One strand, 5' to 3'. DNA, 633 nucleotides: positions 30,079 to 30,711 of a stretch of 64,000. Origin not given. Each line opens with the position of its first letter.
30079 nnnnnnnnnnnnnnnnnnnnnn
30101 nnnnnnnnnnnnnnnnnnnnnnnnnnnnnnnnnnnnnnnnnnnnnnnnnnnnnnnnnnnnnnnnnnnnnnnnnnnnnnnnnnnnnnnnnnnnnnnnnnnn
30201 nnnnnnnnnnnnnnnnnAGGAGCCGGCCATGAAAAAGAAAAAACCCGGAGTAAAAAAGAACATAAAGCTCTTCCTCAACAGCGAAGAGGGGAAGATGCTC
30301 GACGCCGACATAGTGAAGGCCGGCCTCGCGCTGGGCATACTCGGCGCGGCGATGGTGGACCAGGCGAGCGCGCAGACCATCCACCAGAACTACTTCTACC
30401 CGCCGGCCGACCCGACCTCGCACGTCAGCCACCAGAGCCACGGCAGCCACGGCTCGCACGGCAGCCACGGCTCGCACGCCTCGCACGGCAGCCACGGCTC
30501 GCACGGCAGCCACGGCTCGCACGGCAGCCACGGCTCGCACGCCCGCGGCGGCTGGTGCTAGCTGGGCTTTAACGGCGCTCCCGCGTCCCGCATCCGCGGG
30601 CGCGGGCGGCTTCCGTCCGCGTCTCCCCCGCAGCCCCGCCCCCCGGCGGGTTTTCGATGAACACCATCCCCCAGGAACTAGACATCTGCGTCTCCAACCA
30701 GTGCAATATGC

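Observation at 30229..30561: HxsA-type precursor: 13 uninterrupted His-Xaa-Ser triplets, terminal GGWC, signal-like N-terminus, and codon-alternating DNA repeat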

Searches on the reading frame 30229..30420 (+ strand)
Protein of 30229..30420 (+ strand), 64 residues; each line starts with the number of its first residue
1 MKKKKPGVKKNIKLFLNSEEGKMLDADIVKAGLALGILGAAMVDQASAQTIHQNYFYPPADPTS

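Call 41: search_protein_representatives(protein=window:30229-30420:+)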
Query: 64 residues. Proteins with E-value up to 0.001 (for the whole library): 27; up to 1e-10: 1; up to 1e-30: 0. The best 27 are listed.
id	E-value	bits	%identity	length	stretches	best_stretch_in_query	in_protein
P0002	5.0e-14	67.3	73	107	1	3-58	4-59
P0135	1.9e-10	56.1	56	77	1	3-57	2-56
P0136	2.4e-08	49.5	63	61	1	1-44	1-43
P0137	4.1e-07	45.6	64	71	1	7-48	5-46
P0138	5.7e-07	45.1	41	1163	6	17-46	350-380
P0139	7.8e-07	44.7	62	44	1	3-41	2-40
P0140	8.9e-07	44.5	62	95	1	8-57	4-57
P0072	2.5e-06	43.1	48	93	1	8-57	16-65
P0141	2.7e-06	43.0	51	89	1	4-55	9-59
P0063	3.8e-06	42.5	55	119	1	9-57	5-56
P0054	4.7e-06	42.2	50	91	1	2-57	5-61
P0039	9.7e-06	41.3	74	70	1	23-57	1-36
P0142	1.3e-05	40.9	52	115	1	3-48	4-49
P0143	3.0e-05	39.7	51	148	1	3-47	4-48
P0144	3.2e-05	39.7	62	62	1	2-38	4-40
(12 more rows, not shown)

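Call 52: search_protein_families(library=pfam, proteins=[window:30229-30420:+], max_evalue=10)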
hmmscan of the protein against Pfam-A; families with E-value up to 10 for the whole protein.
seq(64 aa): 0 families

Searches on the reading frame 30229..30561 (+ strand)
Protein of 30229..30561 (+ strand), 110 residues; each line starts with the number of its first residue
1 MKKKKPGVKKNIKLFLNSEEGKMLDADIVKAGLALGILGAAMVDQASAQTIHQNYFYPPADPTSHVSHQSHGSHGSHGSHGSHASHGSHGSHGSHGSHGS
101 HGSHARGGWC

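Call 3: search_protein_families(library=ncbifam, proteins=[window:30229-30561:+], max_evalue=0.01)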
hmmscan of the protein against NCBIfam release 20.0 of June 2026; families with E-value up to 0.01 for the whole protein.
window:30229-30561:+ (110 aa): 4 families
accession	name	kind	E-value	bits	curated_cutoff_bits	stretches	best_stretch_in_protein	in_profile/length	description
NF038313.3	HisXaaSer_A4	exception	2.7e-18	66.6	55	1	7-104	4-90/93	His-Xaa-Ser repeat protein HxsA4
NF038309.1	HisXaaSer_A3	equivalog_domain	9.9e-07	28.5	65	0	6-96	3-80/81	His-Xaa-Ser repeat protein HxsA3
NF038329.2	gly_rich_SclB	equivalog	0.0014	17.6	325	1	72-102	117-147/442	LPXTG-anchored collagen-like adhesin Scl2/SclB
NF038330.1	adhesin_SclA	exception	0.0056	16.4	400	1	72-102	138-168/405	LPXTG-anchored collagen-like adhesin Scl1/SclA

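Call 4: search_protein_families(library=pfam, proteins=[window:30229-30561:+], max_evalue=0.01)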
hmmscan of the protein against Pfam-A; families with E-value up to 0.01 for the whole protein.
window:30229-30561:+ (110 aa): 1 family
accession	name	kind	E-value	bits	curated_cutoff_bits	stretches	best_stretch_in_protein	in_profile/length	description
PF01391.23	Collagen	-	0.00054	20.1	27.2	1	72-103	16-47/60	Collagen triple helix repeat (20 copies)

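Call 7: find_homologous_proteins(query=window:30229-30558:+, max_evalue=0.001)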
Query window:30229-30558:+ (110 aa): 349 proteins with E <= 0.001 among 6409 candidates; the best 120 are listed.
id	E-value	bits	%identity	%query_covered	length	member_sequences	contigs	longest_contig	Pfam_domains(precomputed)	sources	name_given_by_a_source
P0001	6.8e-44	166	63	100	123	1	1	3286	-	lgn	-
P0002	1.1e-38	149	78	90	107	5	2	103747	-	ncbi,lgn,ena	-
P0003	6.3e-31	125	64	39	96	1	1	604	-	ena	-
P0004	1.4e-30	123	57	99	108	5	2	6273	-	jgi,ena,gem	-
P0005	1.0e-28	117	61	100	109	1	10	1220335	-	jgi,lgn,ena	-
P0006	1.4e-28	117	74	48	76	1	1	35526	-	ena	-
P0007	2.3e-28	116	69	59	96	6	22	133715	-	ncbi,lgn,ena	-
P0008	2.8e-26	110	65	62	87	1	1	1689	-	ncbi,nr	ncbi:MAG: His-Xaa-Ser repeat protein HxsA4, partial [Elusimicrobiales bacterium]|nr:His-Xaa-Ser repe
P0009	3.8e-26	109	37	88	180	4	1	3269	-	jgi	-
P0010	3.4e-25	106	36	85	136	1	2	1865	-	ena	-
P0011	4.1e-25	106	56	81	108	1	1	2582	-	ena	-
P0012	7.5e-24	102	53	84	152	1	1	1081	-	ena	-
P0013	1.5e-23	101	49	85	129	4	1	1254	-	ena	-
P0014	4.2e-23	99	55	91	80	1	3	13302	-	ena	-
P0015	9.9e-23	98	39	88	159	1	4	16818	-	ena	-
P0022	1.1e-21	95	42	83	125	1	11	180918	-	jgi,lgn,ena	-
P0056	1.5e-16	78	49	93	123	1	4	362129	-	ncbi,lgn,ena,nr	ncbi:MAG: hypothetical protein K5838_07270 [Elusimicrobiales bacterium]|nr:hypothetical protein [Elu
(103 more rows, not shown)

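Call 15: find_encoding_contigs(protein=P0002, flank=10000, max_places=2)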
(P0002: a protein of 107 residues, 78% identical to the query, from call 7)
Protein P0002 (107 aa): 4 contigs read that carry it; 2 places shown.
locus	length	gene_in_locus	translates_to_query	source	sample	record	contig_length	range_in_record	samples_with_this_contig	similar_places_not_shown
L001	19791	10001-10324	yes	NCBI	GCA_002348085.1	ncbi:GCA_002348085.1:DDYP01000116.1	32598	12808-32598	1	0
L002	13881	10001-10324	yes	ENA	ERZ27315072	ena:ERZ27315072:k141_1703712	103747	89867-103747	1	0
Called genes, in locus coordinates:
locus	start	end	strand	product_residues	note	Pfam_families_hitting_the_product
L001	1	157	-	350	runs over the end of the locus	PF04613:LpxD, PF25084:LbH_EIF2B (faint), PF25087:GMPPB_C (faint), PF00132:Hexapep, PF14602:Hexapep_2 (faint), PF00132:Hexapep (weak)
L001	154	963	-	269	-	PF03938:OmpH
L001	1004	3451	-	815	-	PF08479:POTRA_2 (faint), PF07244:POTRA, PF01103:Omp85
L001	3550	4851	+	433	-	PF13638:PIN_4, PF02562:PhoH, PF13604:AAA_30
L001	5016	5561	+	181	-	PF00545:Ribonuclease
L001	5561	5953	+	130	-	PF01337:Barstar (weak)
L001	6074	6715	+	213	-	-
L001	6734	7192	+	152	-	PF27806:HxsD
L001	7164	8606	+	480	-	PF13353:Fer4_12 (weak), PF04055:Radical_SAM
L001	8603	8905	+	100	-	PF27806:HxsD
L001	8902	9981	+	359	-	-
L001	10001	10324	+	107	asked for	-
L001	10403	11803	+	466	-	PF04055:Radical_SAM (weak)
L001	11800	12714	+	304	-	PF04055:Radical_SAM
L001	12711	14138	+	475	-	PF04055:Radical_SAM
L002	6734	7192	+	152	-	PF27806:HxsD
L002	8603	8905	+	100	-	PF27806:HxsD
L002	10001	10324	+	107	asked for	-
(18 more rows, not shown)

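Call 16: find_encoding_contigs(protein=P0005, flank=10000, max_places=2)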
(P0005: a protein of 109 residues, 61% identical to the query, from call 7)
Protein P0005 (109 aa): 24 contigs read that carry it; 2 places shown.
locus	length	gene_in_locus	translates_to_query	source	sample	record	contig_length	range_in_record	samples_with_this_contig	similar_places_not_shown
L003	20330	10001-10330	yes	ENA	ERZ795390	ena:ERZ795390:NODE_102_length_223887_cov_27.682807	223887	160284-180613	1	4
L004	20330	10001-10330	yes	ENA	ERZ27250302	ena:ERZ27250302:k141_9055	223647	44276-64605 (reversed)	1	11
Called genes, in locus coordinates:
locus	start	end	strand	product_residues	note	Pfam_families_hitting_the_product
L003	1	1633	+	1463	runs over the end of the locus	PF16656:Pur_ac_phosph_N (faint), PF00041:fn3 (faint)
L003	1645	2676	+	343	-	PF03687:UPF0164 (weak), PF19572:PorV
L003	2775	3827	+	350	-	PF07854:DUF1646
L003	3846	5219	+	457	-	PF01212:Beta_elim_lyase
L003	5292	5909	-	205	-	PF00005:ABC_tran, PF02463:SMC_N (faint)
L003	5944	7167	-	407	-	PF12704:MacB_PCD, PF02687:FtsX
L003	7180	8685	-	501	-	PF01336:tRNA_anti-codon, PF00152:tRNA-synt_2, PF01409:tRNA-synt_2d (faint)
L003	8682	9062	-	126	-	PF00072:Response_reg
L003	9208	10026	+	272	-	-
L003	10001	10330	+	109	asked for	-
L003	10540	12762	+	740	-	PF03971:IDH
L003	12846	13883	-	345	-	PF01136:Peptidase_U32 (weak)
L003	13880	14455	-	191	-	-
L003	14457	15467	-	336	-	PF00483:NTP_transferase, PF24894:Hexapep_GlmU (faint)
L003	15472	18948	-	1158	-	PF05977:MFS_3, PF07690:MFS_1, PF01553:Acyltransferase, PF00501:AMP-binding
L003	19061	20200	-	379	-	PF13489:Methyltransf_23, PF07021:MetW, PF08484:Methyltransf_14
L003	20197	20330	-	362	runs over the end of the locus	PF04055:Radical_SAM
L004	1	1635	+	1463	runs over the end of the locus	PF16656:Pur_ac_phosph_N (faint), PF00041:fn3 (faint)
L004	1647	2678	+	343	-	PF03687:UPF0164 (weak), PF19572:PorV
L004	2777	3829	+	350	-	PF07854:DUF1646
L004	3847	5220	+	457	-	PF01212:Beta_elim_lyase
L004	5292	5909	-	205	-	PF00005:ABC_tran, PF02463:SMC_N (faint)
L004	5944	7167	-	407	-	PF12704:MacB_PCD, PF02687:FtsX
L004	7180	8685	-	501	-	PF01336:tRNA_anti-codon, PF00152:tRNA-synt_2, PF01409:tRNA-synt_2d (faint)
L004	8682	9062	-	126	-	PF00072:Response_reg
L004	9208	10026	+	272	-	-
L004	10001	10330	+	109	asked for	-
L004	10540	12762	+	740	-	PF03971:IDH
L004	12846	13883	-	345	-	PF01136:Peptidase_U32 (weak)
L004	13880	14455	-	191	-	-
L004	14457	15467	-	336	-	PF00483:NTP_transferase, PF24894:Hexapep_GlmU (faint)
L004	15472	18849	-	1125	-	PF05977:MFS_3, PF07690:MFS_1, PF01553:Acyltransferase, PF00501:AMP-binding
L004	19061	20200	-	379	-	PF08241:Methyltransf_11 (faint), PF08242:Methyltransf_12 (faint), PF07021:MetW, PF13489:Methyltransf_23, PF08484:Methyltransf_14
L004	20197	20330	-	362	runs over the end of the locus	PF04055:Radical_SAM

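Call 17: find_encoding_contigs(protein=P0007, flank=10000, max_places=2)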
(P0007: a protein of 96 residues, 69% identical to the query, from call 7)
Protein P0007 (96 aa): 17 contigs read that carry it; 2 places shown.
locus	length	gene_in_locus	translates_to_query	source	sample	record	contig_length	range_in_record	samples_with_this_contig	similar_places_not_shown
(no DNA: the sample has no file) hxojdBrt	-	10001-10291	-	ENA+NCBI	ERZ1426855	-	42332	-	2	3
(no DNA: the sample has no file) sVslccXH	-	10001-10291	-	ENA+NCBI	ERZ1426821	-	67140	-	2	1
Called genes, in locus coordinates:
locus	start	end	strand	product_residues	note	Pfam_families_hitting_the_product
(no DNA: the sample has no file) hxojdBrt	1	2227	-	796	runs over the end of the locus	PF07244:POTRA, PF08479:POTRA_2 (faint), PF07244:POTRA, PF01103:Omp85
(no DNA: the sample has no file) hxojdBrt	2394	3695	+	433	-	PF13638:PIN_4, PF02562:PhoH, PF13245:AAA_19 (faint), PF13604:AAA_30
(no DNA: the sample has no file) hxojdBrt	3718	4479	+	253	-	-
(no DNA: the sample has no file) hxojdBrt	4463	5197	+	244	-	PF00535:Glycos_transf_2, PF13641:Glyco_tranf_2_3 (weak)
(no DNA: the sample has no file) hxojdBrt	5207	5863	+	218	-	-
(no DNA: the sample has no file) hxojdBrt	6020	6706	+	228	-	-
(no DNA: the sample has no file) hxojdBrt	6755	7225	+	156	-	PF27806:HxsD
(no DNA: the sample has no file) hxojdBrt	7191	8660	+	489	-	PF13353:Fer4_12, PF04055:Radical_SAM, PF13186:SPASM (faint)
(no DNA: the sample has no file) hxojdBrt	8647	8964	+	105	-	PF27806:HxsD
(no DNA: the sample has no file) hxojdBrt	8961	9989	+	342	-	-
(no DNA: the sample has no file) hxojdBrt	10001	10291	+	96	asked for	-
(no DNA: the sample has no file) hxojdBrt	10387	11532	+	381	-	PF04055:Radical_SAM, PF13353:Fer4_12 (weak)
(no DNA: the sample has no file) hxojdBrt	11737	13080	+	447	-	PF01266:DAO, PF01593:Amino_oxidase, PF13450:NAD_binding_8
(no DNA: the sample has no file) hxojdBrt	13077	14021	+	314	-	PF00483:NTP_transferase, PF12804:NTP_transf_3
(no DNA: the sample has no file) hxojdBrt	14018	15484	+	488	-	PF02310:B12-binding, PF04055:Radical_SAM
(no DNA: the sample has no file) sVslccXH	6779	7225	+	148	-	PF27806:HxsD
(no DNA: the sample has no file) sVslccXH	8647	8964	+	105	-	PF27806:HxsD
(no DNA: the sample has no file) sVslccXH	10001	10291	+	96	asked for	-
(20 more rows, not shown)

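Call 18: find_encoding_contigs(protein=P0022, flank=10000, max_places=1)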
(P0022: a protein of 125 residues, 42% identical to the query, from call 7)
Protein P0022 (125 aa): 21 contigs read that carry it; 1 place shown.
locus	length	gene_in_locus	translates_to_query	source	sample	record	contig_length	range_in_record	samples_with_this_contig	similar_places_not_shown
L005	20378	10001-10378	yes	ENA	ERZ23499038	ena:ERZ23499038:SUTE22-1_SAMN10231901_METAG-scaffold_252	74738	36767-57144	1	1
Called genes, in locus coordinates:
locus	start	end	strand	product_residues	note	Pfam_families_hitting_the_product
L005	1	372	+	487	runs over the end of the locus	PF01565:FAD_binding_4, PF02913:FAD-oxidase_C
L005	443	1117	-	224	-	PF01895:PhoU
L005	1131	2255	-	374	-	PF02690:Na_Pi_cotrans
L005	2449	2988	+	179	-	PF00156:Pribosyltran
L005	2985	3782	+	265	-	PF01435:Peptidase_M48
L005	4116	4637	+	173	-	PF03547:Mem_trans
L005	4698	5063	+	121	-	PF03547:Mem_trans, PF01758:SBF (weak)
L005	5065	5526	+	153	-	PF01668:SmpB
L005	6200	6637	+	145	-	PF00459:Inositol_P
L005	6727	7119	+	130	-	-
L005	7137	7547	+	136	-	PF27806:HxsD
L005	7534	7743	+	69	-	-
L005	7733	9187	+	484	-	PF13353:Fer4_12, PF04055:Radical_SAM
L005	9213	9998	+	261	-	-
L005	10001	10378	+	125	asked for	-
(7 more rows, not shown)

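Call 19: find_encoding_contigs(protein=P0056, flank=10000, max_places=1)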
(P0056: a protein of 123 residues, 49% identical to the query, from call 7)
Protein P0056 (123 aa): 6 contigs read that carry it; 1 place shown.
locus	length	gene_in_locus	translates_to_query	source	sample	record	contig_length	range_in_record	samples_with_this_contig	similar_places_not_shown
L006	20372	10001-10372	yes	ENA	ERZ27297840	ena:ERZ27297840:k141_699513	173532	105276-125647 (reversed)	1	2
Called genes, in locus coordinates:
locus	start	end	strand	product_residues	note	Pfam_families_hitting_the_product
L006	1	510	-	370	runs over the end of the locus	PF04613:LpxD, PF25084:LbH_EIF2B, PF00132:Hexapep, PF14602:Hexapep_2 (faint), PF00132:Hexapep, PF25084:LbH_EIF2B, PF00132:Hexapep, PF25087:GMPPB_C (weak)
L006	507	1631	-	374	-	PF03938:OmpH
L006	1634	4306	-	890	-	PF08479:POTRA_2 (faint), PF07244:POTRA, PF01103:Omp85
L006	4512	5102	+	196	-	PF00545:Ribonuclease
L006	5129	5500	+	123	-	PF01337:Barstar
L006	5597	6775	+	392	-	-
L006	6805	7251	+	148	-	PF27806:HxsD (weak)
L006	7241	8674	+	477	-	PF04055:Radical_SAM, PF13353:Fer4_12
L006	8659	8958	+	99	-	PF27806:HxsD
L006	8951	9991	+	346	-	-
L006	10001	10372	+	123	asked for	-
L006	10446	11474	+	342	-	PF04055:Radical_SAM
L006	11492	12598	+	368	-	PF04055:Radical_SAM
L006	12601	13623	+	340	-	PF04055:Radical_SAM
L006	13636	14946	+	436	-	PF04055:Radical_SAM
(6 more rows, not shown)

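Call 35: search_protein_families(library=padloc, proteins=[window:30229-30561:+], max_evalue=0.001)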
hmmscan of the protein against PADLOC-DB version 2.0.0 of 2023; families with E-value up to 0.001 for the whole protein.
window:30229-30561:+ (110 aa): 0 families

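Call 72: list_cluster_members(proteins=[window:30229-30558:+, window:30214-30558:+])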
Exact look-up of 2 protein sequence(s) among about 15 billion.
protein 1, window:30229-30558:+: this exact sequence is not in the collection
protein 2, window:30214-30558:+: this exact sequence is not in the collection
